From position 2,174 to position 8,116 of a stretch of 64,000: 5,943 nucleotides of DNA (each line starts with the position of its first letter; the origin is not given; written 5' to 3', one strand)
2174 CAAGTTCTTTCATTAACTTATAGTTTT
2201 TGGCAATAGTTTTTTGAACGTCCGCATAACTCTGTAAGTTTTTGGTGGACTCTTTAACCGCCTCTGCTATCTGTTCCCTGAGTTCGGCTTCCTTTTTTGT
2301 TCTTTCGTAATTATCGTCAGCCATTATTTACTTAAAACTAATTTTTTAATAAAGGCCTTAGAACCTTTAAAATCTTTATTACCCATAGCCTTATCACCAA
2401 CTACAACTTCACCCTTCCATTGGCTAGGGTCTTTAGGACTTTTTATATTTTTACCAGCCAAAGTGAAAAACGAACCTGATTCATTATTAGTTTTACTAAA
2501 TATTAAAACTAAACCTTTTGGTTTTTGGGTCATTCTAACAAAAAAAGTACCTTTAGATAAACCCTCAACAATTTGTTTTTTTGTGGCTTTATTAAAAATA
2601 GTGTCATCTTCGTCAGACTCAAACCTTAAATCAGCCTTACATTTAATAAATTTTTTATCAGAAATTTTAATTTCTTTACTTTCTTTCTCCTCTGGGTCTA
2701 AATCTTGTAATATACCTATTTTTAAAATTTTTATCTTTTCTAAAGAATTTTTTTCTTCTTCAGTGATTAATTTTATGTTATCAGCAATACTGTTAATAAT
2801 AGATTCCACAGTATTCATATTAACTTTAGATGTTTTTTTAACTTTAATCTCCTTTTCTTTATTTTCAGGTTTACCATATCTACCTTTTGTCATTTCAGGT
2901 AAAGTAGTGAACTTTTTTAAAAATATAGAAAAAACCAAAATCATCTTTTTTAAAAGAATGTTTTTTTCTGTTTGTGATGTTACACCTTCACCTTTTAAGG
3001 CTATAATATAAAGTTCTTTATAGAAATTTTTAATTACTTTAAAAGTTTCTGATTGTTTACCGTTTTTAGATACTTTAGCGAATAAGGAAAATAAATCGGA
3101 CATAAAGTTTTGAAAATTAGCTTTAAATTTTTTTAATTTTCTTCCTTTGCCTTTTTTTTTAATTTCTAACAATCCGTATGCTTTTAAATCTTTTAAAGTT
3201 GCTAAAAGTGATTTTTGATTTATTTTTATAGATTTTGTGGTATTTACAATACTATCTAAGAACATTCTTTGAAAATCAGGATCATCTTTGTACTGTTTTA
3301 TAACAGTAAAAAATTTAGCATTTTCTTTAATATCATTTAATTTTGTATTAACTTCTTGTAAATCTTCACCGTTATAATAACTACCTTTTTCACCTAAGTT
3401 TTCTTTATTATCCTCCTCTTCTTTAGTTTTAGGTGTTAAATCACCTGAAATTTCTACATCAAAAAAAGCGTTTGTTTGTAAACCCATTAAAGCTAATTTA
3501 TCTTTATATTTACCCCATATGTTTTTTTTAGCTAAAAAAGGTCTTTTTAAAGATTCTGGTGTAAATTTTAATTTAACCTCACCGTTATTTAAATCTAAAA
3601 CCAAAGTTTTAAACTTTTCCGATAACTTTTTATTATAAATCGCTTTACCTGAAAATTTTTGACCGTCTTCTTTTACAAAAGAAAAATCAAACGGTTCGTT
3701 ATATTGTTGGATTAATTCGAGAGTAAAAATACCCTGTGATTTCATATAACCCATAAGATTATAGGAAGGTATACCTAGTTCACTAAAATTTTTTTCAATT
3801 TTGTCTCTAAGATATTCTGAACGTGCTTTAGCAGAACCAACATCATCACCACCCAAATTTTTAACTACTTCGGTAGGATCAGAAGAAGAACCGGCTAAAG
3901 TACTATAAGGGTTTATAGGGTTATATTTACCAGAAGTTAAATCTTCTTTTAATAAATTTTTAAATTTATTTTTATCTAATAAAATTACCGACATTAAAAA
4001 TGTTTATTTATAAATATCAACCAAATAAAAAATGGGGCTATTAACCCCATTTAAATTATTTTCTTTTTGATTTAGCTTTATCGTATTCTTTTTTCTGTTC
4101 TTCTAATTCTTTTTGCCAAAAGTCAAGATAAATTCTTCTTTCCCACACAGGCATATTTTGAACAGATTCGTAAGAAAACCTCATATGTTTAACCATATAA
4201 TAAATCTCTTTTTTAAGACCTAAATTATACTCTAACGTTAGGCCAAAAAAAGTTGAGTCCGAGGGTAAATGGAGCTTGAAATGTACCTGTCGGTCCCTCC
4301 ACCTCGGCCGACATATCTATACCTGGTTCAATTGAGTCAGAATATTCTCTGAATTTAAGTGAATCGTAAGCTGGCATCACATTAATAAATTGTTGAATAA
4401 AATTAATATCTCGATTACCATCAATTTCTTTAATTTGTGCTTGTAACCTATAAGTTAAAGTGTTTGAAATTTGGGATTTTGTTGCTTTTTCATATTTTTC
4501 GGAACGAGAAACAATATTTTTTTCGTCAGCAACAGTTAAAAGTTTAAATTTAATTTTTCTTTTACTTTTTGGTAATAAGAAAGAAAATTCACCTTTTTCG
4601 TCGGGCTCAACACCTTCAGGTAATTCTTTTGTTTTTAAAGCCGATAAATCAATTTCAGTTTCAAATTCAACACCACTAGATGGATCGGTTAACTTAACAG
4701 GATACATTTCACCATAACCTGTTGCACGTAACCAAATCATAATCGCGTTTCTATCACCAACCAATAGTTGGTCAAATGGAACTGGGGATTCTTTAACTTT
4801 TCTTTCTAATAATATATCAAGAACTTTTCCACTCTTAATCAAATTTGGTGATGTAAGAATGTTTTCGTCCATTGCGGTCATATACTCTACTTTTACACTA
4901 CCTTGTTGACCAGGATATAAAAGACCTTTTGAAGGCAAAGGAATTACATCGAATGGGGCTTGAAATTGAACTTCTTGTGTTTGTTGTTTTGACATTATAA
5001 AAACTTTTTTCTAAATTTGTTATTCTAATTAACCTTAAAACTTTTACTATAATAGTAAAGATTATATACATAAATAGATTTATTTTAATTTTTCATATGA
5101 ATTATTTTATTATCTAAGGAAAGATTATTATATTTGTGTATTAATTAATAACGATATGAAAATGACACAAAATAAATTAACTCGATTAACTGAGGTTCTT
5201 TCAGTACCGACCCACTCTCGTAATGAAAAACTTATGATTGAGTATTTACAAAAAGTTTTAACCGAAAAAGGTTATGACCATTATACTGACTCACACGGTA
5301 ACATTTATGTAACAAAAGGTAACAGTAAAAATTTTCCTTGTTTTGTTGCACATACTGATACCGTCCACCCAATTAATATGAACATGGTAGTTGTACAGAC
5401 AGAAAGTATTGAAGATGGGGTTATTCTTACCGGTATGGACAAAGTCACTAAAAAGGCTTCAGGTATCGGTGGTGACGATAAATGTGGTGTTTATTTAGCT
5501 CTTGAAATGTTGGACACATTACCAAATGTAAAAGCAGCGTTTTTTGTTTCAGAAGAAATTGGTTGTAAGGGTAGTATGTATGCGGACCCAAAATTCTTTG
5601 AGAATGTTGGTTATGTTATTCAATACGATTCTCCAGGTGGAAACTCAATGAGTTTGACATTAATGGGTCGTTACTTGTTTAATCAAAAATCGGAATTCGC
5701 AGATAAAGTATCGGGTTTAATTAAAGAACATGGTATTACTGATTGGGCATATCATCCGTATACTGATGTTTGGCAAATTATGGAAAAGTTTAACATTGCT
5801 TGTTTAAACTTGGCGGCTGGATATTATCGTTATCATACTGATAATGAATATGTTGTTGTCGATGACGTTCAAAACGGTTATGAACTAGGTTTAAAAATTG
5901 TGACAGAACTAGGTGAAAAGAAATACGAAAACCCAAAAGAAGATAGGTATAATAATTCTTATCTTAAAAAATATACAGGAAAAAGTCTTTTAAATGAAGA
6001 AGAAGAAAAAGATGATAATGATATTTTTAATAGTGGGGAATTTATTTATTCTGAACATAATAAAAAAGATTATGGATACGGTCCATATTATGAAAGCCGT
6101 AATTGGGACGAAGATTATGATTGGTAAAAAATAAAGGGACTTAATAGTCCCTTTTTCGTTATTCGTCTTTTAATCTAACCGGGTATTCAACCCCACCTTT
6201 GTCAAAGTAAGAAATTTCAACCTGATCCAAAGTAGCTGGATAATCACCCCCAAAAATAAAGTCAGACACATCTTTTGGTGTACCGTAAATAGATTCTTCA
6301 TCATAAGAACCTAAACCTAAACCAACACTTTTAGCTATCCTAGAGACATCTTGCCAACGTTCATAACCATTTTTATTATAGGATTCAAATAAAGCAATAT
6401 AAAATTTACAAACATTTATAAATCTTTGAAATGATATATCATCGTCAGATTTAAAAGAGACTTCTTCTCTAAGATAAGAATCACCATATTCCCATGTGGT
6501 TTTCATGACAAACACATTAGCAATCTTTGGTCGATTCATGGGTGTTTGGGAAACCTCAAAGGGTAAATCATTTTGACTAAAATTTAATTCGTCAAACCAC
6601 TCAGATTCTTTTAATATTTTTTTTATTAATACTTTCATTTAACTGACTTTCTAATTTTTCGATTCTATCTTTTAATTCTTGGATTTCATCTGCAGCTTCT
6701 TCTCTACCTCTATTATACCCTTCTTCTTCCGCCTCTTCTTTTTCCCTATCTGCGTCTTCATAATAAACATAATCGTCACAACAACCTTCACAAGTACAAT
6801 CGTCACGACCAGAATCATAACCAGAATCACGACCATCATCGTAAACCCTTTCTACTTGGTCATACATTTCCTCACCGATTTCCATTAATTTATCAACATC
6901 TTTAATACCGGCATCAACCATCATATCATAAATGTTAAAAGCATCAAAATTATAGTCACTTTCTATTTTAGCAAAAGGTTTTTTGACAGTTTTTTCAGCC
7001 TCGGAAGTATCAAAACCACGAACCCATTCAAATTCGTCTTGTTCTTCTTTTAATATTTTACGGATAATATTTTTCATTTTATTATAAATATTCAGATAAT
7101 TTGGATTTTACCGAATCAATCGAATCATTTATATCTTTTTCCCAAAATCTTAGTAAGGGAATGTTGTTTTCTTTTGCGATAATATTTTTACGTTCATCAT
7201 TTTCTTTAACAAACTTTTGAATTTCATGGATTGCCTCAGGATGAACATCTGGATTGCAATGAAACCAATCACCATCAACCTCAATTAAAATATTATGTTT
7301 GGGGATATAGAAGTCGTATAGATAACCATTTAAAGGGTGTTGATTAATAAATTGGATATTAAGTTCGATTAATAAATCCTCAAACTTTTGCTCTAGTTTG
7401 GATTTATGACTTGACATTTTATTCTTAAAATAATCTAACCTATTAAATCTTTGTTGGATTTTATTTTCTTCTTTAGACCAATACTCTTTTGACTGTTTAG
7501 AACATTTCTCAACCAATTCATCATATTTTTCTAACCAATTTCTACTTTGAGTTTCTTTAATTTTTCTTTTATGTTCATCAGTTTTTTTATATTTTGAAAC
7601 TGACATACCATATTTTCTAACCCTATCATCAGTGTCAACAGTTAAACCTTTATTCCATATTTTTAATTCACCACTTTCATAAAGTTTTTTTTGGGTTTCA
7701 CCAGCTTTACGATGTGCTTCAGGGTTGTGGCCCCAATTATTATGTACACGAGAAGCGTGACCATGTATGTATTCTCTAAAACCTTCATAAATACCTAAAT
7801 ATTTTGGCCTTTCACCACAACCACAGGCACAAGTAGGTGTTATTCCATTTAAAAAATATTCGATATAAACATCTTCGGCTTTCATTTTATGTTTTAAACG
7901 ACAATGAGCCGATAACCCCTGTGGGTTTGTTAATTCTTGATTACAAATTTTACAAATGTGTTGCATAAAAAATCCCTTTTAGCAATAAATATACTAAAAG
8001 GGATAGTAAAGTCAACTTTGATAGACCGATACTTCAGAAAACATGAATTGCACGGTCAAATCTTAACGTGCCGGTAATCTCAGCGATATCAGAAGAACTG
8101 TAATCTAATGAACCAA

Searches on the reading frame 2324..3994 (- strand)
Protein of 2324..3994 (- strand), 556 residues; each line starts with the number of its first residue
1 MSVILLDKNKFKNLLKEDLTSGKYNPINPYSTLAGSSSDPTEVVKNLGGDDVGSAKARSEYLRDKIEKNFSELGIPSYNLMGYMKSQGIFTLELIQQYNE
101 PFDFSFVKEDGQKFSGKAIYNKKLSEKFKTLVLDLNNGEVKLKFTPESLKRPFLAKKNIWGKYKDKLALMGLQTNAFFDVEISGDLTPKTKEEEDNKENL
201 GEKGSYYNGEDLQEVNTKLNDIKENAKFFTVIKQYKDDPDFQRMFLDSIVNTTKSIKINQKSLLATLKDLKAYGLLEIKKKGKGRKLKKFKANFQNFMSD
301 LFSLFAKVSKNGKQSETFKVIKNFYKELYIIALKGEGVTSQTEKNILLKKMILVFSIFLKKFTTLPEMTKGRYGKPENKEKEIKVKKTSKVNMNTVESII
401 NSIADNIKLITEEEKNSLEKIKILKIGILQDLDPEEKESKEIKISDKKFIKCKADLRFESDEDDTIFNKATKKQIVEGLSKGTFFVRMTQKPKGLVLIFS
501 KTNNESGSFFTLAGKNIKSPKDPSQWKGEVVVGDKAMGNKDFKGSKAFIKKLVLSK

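Call 9: search_protein_families(library=phrogs, proteins=[window:2324-3994:-], max_evalue=0.001)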
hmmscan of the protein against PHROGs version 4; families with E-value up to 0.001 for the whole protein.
window:2324-3994:- (556 aa): 0 families

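Call 28: search_protein_families(library=pfam, proteins=[window:2324-3994:-], max_evalue=0.01)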
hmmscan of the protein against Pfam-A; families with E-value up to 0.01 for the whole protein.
window:2324-3994:- (556 aa): 0 families

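Call 42: find_encoding_contigs(protein=window:2324-3994:-, flank=10000, max_places=2)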
Protein window:2324-3994:- (556 aa): 5 contigs read that carry it; 2 places shown.
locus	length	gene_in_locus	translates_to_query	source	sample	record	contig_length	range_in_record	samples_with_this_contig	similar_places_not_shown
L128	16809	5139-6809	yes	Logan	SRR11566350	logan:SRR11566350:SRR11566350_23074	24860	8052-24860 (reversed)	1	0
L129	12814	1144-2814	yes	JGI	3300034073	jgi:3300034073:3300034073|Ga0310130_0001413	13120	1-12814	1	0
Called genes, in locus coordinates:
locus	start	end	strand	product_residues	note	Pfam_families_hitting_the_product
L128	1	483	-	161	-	?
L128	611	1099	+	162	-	-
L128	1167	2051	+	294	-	PF04480:DUF559 (weak)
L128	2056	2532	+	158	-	-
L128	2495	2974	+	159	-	-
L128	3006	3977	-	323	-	-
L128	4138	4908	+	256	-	PF12322:T4_baseplate (weak)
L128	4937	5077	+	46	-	-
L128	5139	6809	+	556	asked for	-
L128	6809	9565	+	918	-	-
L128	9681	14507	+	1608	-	-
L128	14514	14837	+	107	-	-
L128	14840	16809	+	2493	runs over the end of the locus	-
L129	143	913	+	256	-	PF12322:T4_baseplate (weak)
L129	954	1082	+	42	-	-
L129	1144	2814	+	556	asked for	-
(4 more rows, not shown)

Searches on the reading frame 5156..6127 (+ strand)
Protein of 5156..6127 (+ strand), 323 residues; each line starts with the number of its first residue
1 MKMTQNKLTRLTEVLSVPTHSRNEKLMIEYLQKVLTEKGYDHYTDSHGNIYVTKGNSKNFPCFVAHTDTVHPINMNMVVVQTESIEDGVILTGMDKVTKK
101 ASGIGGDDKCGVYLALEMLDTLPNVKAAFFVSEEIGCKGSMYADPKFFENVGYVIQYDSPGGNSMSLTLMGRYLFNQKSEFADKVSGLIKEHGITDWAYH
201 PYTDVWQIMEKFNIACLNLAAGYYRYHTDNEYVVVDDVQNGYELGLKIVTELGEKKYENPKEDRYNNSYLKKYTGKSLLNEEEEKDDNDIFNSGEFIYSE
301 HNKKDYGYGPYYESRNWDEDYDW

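Call 9: search_protein_families(library=phrogs, proteins=[window:5156-6127:+], max_evalue=0.001)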
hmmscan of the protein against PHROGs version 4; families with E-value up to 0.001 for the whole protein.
window:5156-6127:+ (323 aa): 2 families
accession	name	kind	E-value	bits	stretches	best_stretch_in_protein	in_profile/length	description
phrog_4191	-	other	3.5e-46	158.8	1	7-278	4-273/342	peptidase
phrog_34186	-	unknown function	1.1e-11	45.7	1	53-304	60-301/368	-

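Call 14: search_protein_families(library=ncbifam, proteins=[window:5156-6127:+], max_evalue=0.01)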
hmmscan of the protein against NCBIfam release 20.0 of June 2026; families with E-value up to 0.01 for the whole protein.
window:5156-6127:+ (323 aa): 11 families
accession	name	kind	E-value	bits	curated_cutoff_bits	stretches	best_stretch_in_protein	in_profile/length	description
TIGR01883.1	PepT-like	hypoth_equivalog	1.1e-12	47.6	274.25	1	10-163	5-164/361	peptidase T-like protein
NF009920.0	PRK13381.1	subfamily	5.5e-07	28.8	293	0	102-155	139-200/412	peptidase T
NF003976.0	PRK05469.1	subfamily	8.4e-07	28.2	255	0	213-253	366-406/409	tripeptide aminopeptidase PepT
TIGR01902.1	dapE-lys-deAc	subfamily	6.4e-06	25.6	163.1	1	11-71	3-63/340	N-acetyl-ornithine/N-acetyl-lysine deacetylase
TIGR01893.1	aa-his-dipept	subfamily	8.3e-06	24.7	343.75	1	9-150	8-156/478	beta-Ala-His dipeptidase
NF009555.0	PRK13004.1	equivalog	1.2e-05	24.4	321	1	5-75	14-86/399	YgeY family selenium metabolism-linked hydrolase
NF003367.0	PRK04443.1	equivalog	1.6e-05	24.4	363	1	3-70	5-72/349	[LysW]-lysine hydrolase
TIGR03526.1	selenium_YgeY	hypoth_equivalog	0.0002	20.3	321.5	1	8-101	16-111/395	YgeY family selenium metabolism-linked hydrolase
NF009557.0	PRK13009.1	equivalog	0.0019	17.4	284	1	6-72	4-73/377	succinyl-diaminopimelate desuccinylase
NF006771.0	PRK09290.1-5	subfamily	0.0027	16.3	399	0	19-70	31-85/413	allantoate amidohydrolase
NF006404.0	PRK08652.1-2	equivalog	0.0061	15.5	348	0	10-143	6-124/332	acetylornithine deacetylase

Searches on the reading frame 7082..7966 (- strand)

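Call 3: search_protein_families(library=pfam, proteins=[window:7082-7966:-], max_evalue=0.1)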
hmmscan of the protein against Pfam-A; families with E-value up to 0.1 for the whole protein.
window:7082-7966:- (294 aa): 4 families
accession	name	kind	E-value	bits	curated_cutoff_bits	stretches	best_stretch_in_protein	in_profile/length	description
PF04480.18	DUF559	-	2.4e-06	27.8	20.6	1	184-290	14-104/109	Protein of unknown function (DUF559)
PF21598.3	PvuRts1I-like_N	-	0.0055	17.3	27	1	197-287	26-120/131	Restriction endonuclease PvuRts1 I-like, N-terminal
PF03037.21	KMP11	-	0.012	16.8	28.3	1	129-200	16-82/90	Kinetoplastid membrane protein 11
PF13894.12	zf-C2H2_4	-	0.029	15.5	27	0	3-26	1-24/24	C2H2-type zinc finger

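Call 4: search_protein_families(library=phrogs, proteins=[window:7082-7966:-], max_evalue=0.01)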
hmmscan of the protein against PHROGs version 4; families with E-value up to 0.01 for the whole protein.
window:7082-7966:- (294 aa): 7 families
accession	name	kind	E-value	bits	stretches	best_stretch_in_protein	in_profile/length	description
phrog_559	-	DNA, RNA and nucleotide metabolism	6.2e-17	62.6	1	4-292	175-413/607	HNH endonuclease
phrog_9084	-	DNA, RNA and nucleotide metabolism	8e-10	40.1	1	147-279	27-155/187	homing endonuclease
phrog_3339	-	DNA, RNA and nucleotide metabolism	1.5e-09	38.5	1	4-292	75-350/536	homing endonuclease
phrog_4538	-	unknown function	6.9e-08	32.8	1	183-272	225-313/447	-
phrog_503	-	unknown function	3.1e-05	24.7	1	159-234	6-80/144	-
phrog_22677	-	unknown function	3.3e-05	24.4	1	115-279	168-333/353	-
phrog_9529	-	unknown function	0.0037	18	1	125-263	37-172/247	-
